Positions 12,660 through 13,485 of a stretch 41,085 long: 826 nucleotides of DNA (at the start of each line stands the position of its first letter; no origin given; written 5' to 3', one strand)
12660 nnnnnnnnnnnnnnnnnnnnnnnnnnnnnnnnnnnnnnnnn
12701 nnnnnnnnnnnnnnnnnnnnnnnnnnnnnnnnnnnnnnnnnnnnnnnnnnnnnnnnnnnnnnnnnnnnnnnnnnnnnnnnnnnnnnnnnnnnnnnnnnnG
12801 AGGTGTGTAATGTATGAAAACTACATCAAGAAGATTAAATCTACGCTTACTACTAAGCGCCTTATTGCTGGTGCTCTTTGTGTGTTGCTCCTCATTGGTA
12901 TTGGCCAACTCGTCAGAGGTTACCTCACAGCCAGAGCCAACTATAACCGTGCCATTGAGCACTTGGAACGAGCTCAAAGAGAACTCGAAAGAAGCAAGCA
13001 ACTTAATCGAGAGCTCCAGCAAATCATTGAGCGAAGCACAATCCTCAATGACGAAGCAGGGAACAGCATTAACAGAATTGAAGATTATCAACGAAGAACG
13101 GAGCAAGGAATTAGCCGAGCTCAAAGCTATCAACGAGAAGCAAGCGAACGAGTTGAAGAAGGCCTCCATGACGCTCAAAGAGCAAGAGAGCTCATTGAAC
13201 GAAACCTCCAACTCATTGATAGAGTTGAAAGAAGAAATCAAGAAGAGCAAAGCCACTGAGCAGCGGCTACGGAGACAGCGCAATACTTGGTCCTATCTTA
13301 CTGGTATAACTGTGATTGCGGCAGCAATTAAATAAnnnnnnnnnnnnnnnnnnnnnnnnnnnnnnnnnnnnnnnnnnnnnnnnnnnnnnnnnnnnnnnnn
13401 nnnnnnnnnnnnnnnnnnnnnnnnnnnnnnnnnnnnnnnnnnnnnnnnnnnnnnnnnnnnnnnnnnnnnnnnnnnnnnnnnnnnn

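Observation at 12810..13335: Two long overlapping reading frames after the endolysin, each encoding a membrane anchor plus a coiled coil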

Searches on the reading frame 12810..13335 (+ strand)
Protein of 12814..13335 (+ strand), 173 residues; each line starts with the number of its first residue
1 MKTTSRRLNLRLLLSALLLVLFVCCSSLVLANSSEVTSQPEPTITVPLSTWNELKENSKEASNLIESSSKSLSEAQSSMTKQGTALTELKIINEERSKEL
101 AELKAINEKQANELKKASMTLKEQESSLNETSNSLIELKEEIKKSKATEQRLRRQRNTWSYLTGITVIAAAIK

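Call 3: search_protein_families(library=phrogs, proteins=[window:12810-13259:+, window:12814-13335:+], max_evalue=0.1)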
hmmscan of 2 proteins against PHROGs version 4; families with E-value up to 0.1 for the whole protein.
window:12810-13259:+ (149 aa): 5 families
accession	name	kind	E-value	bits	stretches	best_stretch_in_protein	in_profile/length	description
phrog_18860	-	unknown function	2.7e-35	122.3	2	4-100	7-101/141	-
phrog_6197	-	lysis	0.0013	19.9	1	41-128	40-126/167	Rz-like spanin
phrog_3450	-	unknown function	0.0035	18.3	1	24-72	17-68/137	-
phrog_12444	-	unknown function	0.0073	17.3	0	44-93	3-51/63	-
phrog_5151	-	lysis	0.077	14.3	1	15-93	6-87/111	Rz-like spanin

window:12814-13335:+ (173 aa): 3 families
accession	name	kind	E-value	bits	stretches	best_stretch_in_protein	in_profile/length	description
phrog_1847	-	unknown function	0.0072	16.2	1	17-152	8-114/474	-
phrog_167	-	tail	0.0092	14.7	1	51-147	140-232/1555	tail length tape measure protein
phrog_27685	-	unknown function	0.032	15.4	1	1-48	1-41/106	-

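Call 4: search_protein_families(library=pfam, proteins=[window:12810-13259:+, window:12814-13335:+], max_evalue=0.1)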
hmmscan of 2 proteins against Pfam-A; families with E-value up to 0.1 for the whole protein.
window:12810-13259:+ (149 aa): 1 family
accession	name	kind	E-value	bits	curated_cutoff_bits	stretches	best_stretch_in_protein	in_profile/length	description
PF19745.5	FUT8_N_cat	-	0.0038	16.5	27.6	1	16-118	9-112/499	Alpha-(1,6)-fucosyltransferase N- and catalytic domains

window:12814-13335:+ (173 aa): 2 families
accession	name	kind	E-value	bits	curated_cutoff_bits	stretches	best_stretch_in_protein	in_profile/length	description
PF25053.1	DUF7791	-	0.0047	17.2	28.1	1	59-155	8-104/162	Domain of unknown function (DUF7791)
PF08664.15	YcbB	-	0.011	16.3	27.4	1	85-155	5-76/136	YcbB domain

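Call 6: search_dna_similar(query=window:12810-13259:+, collection=phages, mode=protein, max_rows=40, max_evalue=0.01)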
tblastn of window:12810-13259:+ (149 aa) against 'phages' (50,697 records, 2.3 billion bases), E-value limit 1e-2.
No match.

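Call 7: search_dna_similar(query=window:12814-13335:+, collection=phages, mode=protein, max_rows=40, max_evalue=0.01)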
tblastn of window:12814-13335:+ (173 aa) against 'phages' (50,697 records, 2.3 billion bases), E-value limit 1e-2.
No match.

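Call 8: find_homologous_proteins(query=window:12810-13259:+, max_evalue=0.001)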
Query window:12810-13259:+ (149 aa): 579 proteins with E <= 0.001 among 656 candidates; the best 120 are listed.
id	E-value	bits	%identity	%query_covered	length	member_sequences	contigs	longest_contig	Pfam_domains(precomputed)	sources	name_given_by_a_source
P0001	2.6e-80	285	95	100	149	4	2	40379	-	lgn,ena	-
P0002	3.9e-78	278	93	99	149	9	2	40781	-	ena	-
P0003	5.0e-73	261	89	100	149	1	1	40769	-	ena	-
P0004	3.2e-72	259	87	100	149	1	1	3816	-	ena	-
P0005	5.0e-70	252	85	100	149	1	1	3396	-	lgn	-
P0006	6.3e-67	242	81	99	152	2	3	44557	-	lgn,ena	-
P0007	3.0e-64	233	79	100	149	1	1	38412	-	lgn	-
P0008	4.1e-64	233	80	100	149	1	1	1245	-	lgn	-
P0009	2.7e-63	230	79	99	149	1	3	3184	-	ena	-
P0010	1.7e-61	224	77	100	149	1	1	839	-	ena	-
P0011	1.2e-58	215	74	99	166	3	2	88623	-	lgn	-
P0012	8.9e-58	212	75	100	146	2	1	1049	-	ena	-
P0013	9.2e-58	212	75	100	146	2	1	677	-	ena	-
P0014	4.6e-52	194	69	100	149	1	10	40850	-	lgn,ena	-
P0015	2.1e-49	185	64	100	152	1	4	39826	-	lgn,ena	-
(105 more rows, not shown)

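Call 9: find_homologous_proteins(query=window:12814-13335:+, max_evalue=0.001)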
Query window:12814-13335:+ (173 aa): 633 proteins with E <= 0.001 among 1264 candidates; the best 120 are listed.
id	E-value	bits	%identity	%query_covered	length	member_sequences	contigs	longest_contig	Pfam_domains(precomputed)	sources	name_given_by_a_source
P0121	7.7e-78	277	84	100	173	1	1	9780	-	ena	-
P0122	2.4e-68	246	77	100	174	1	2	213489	-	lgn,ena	-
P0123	6.6e-56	206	66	99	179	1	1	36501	-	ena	-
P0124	8.9e-56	206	66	87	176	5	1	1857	-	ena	-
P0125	2.7e-51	191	64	95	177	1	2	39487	-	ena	-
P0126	1.4e-50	189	62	99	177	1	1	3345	-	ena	-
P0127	1.8e-50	188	62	99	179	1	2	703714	-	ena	-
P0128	2.2e-50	188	61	100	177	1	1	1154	-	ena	-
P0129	4.3e-50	187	63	99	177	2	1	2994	-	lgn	-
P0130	5.1e-50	187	62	99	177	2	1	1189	-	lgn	-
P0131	5.2e-50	187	61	100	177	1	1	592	-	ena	-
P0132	6.7e-50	187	64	95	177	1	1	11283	-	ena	-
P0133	1.1e-49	186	60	99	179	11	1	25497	-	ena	-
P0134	1.2e-49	186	62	99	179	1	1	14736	-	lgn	-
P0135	1.5e-49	186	61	83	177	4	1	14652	-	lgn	-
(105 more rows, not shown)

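Call 11: find_related_loci(query=window:12810-13259:+, collection=viral_contigs, flank=2500)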
Query window:12810-13259:+ (149 aa) in viral_contigs; peptide patterns used: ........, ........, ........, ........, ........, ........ (x = any residue, [..] = any of these).
87 stretches matched a pattern; 76 encode a relative of the query (tblastn E <= 1e-3); 76 distinct loci.
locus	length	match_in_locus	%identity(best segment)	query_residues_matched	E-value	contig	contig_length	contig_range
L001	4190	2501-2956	53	1-149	5e-44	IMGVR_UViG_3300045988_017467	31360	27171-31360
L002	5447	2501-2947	52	1-149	5e-43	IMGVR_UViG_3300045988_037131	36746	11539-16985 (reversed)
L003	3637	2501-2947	53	1-149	7e-42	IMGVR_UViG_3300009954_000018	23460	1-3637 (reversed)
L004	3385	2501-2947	52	1-149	5e-42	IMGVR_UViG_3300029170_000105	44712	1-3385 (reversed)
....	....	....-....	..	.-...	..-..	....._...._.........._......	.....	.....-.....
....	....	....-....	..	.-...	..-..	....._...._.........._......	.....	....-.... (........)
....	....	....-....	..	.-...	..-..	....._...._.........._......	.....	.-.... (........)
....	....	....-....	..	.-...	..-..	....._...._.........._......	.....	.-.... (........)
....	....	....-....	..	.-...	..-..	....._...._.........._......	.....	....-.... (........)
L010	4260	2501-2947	52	1-149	4e-41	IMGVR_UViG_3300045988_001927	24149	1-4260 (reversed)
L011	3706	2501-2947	52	1-149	2e-41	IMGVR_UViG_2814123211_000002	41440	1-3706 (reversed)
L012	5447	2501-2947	52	1-149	5e-41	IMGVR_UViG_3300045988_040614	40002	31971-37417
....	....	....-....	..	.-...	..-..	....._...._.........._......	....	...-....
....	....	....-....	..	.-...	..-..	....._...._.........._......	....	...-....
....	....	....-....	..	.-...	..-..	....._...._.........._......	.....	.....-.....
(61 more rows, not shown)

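Call 18: find_related_loci(query=window:12814-13335:+, collection=genome_contigs, flank=3000)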
Query window:12814-13335:+ (173 aa) in genome_contigs; peptide patterns used: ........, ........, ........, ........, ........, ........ (x = any residue, [..] = any of these).
242 stretches matched a pattern, but none encodes a relative of the query by tblastn (E <= 1e-3).

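Call 23: find_related_loci(query=A1, collection=genome_contigs, flank=3000)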
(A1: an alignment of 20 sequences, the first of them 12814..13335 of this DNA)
Query A1 (173 aa) in genome_contigs; peptide patterns used: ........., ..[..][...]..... (x = any residue, [..] = any of these).
55 stretches matched a pattern; 1 encode a relative of the query (tblastn E <= 1e-3); 1 distinct loci.
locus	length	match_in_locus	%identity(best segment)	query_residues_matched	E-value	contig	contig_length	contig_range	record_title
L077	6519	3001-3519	57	1-171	4e-47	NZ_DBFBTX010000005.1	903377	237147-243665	MAG: Veillonella parvula isolate MAG5209 k141_13149, whole genome shotgun sequence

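Call 40: search_protein_families(library=phrogs, alignment_id=A2, max_evalue=0.01)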
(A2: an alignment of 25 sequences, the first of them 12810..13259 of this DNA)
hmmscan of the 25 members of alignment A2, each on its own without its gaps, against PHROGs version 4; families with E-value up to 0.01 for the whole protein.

A. member 1, window:12810-13259:+ (149 aa): 4 families
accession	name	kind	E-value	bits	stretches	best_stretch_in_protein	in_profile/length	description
phrog_18860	-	unknown function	2.7e-35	122.3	2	4-100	7-101/141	-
phrog_6197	-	lysis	0.0013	19.9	1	41-128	40-126/167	Rz-like spanin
phrog_3450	-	unknown function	0.0035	18.3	1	24-72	17-68/137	-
phrog_12444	-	unknown function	0.0073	17.3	0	44-93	3-51/63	-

B. families by the number of members that match (of 25 scanned): 11 families
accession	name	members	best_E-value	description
phrog_18860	-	25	1.3e-49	-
phrog_3450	-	14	0.00013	-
phrog_12444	-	5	0.0004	-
phrog_1403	-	5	0.00077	Rz-like spanin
phrog_6197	-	3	0.0013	Rz-like spanin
phrog_20122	-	1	0.0032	-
phrog_77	-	1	0.0065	SbcC-like subunit of palindrome specific endonuclease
phrog_1203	-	1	0.0068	-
phrog_1660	-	1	0.0074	PmgS-like head morphogenesis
phrog_739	-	1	0.0076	Rz-like spanin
phrog_214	-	1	0.0089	Rz-like spanin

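Call 41: search_protein_families(library=phrogs, alignment_id=A1, max_evalue=0.01)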
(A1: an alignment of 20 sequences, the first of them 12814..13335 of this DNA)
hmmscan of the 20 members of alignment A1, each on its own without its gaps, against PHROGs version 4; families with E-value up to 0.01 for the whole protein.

A. member 1, window:12814-13335:+ (173 aa): 2 families
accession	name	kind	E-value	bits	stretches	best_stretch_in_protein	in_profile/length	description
phrog_1847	-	unknown function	0.0072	16.2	1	17-152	8-114/474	-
phrog_167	-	tail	0.0092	14.7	0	51-147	140-232/1555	tail length tape measure protein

B. families by the number of members that match (of 20 scanned): 11 families
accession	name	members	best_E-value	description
phrog_167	-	10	0.00015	tail length tape measure protein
phrog_5218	-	7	0.00013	-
phrog_89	-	6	0.0029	Rz-like spanin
phrog_1847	-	3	0.0072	-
phrog_756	-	2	0.0021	DNA binding protein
phrog_368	-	2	0.005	-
phrog_19980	-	2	0.0056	-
phrog_10613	-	1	0.00061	tail length tape measure protein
phrog_11678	-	1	0.0033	-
phrog_15236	-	1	0.0036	-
phrog_214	-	1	0.0079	Rz-like spanin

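Call 46: find_related_loci(query=window:12810-13259:+, collection=metagenome_contigs, flank=2500)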
Query window:12810-13259:+ (149 aa) in metagenome_contigs; peptide patterns used: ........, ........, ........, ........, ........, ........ (x = any residue, [..] = any of these).
449 stretches matched a pattern; 78 encode a relative of the query (tblastn E <= 1e-3); 78 distinct loci.
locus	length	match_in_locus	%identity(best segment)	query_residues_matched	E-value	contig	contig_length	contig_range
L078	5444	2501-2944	80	2-149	2e-73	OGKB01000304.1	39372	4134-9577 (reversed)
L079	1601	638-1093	66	1-149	1e-61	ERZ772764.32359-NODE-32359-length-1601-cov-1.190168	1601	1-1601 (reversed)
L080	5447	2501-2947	64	1-149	5e-57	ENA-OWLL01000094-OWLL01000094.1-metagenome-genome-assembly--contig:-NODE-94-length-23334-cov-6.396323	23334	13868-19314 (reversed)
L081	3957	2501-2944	61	1-145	1e-49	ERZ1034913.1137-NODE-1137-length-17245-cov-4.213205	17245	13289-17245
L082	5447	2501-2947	52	1-149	3e-42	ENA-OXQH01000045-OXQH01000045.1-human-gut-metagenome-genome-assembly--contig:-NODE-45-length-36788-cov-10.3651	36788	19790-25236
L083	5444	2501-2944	53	1-145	4e-42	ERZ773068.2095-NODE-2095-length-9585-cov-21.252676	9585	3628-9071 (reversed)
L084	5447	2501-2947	52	1-149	6e-42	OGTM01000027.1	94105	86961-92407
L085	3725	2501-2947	52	1-149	6e-42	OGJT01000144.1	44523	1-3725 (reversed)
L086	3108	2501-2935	54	1-145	4e-42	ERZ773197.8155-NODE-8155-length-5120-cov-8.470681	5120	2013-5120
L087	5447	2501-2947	51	1-149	7e-42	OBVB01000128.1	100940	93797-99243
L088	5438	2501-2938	53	1-146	1e-41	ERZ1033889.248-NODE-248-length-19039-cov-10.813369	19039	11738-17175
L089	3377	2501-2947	50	1-149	2e-41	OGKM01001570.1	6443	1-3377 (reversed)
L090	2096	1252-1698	50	1-149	3e-41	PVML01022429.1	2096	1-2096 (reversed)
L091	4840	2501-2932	53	1-144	6e-41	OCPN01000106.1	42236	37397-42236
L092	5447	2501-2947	51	1-149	1e-40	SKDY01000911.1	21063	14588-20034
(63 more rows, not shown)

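Call 51: search_protein_representatives(alignment_id=A2)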
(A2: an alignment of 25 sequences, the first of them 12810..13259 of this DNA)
Query: 25 sequences, 152 profile positions. Proteins with E-value up to 0.001 (for the whole library): 41; up to 1e-10: 23; up to 1e-30: 9. The best 41 are listed.
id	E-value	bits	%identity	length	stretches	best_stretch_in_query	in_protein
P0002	9.1e-68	243.1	-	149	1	1-151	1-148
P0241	3.9e-54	198.9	-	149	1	1-149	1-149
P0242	4.7e-46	172.6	-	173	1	44-148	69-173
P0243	2.2e-44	167.2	-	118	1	1-114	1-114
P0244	9.7e-44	165.1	-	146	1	1-149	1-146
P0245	2.5e-42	160.5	-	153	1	1-128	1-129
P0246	1.3e-40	154.9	-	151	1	1-152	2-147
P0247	8.5e-37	142.6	-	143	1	1-143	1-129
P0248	1.2e-35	138.8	-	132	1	1-148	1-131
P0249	6.6e-27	110.4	-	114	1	16-110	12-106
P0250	2.0e-17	79.7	-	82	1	74-133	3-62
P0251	7.9e-16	74.5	-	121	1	79-149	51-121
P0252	1.4e-15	73.7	-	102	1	1-81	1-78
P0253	3.3e-15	72.5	-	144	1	1-150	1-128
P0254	2.5e-14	69.6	-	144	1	10-151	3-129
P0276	3.6e-04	36.6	-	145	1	11-135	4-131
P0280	5.9e-04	35.9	-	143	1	1-149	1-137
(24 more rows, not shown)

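Call 52: predict_structure(alignment_id=A1)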
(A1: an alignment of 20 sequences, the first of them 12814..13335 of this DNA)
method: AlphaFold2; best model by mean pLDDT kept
length: 173 residues; sequences in the alignment: 20
mean_pLDDT: 86.2   pTM: 0.38
mean pLDDT of the five models: 86.2, 84.3, 84.3, 82.4, 82.3
residues with pLDDT >= 90: 107; 70-90: 36; 50-70: 21; < 50: 9
segments of 3 or more residues with pLDDT < 50: 34-40
pLDDT, mean of each block of 10 residues (from residue 1): 58 81 70 47 70 93 96 96 97 97 98 98 97 97 96 92 85 79
secondary structure, 60 per line:
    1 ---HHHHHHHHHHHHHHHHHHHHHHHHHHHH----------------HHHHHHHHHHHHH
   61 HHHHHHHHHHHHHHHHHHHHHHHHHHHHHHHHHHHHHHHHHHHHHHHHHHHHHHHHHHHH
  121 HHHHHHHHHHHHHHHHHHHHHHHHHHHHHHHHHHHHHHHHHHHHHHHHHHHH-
elements in order: H4-31 H48-172

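Call 53: predict_structure(alignment_id=A2)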
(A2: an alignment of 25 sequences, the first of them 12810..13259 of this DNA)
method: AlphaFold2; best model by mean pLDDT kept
length: 149 residues; sequences in the alignment: 25
mean_pLDDT: 82.7   pTM: 0.35
mean pLDDT of the five models: 82.7, 79.0, 77.4, 73.7, 54.9
residues with pLDDT >= 90: 37; 70-90: 93; 50-70: 17; < 50: 2
segments of 3 or more residues with pLDDT < 50: none
pLDDT, mean of each block of 10 residues (from residue 1): 57 68 83 82 85 86 87 90 91 93 92 88 87 84 66
secondary structure, 60 per line:
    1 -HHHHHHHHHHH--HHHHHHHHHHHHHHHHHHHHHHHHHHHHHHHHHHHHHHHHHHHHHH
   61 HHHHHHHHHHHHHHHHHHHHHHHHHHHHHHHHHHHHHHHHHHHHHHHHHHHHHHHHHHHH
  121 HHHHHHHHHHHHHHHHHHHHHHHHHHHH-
elements in order: H2-12 H15-148

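Call 58: find_related_loci(query=A3, collection=viral_contigs, flank=2500)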
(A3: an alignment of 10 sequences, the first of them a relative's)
Query A3 (144 aa) in viral_contigs; peptide patterns used: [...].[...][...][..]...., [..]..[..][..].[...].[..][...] (x = any residue, [..] = any of these).
370 stretches matched a pattern; 285 encode a relative of the query (tblastn E <= 1e-3); the best 80 are kept; 80 distinct loci.
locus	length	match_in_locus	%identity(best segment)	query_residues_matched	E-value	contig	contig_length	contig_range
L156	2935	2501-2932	72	1-144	6e-64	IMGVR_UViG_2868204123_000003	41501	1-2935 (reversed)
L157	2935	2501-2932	65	1-144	9e-60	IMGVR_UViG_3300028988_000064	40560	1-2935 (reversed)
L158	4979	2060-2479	63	1-142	8e-57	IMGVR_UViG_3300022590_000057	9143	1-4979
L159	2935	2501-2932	60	1-144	3e-55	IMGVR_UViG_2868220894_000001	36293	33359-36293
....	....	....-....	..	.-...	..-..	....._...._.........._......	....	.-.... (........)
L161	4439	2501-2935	43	1-143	1e-32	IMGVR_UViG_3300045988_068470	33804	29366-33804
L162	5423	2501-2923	42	1-139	2e-30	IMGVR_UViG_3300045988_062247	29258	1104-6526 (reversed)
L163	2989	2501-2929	40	1-141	2e-30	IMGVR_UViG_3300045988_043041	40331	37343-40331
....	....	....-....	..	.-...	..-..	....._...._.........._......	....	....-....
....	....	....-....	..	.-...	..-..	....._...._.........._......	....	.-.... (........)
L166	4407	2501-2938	40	1-144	9e-30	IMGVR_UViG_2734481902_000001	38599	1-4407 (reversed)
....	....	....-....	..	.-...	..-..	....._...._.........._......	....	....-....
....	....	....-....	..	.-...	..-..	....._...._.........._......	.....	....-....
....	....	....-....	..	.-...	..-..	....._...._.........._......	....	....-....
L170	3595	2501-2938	38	1-144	5e-29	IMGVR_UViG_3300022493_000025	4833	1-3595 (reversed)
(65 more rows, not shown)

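Call 62: find_related_loci(query=P0276, collection=viral_contigs, flank=2500)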
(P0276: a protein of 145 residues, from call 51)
Query P0276 (145 aa) in viral_contigs; peptide patterns used: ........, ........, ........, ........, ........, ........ (x = any residue, [..] = any of these).
15 stretches matched a pattern; 1 encode a relative of the query (tblastn E <= 1e-3); 1 distinct loci.
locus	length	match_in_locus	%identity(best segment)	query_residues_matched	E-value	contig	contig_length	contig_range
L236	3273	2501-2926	46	2-141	2e-26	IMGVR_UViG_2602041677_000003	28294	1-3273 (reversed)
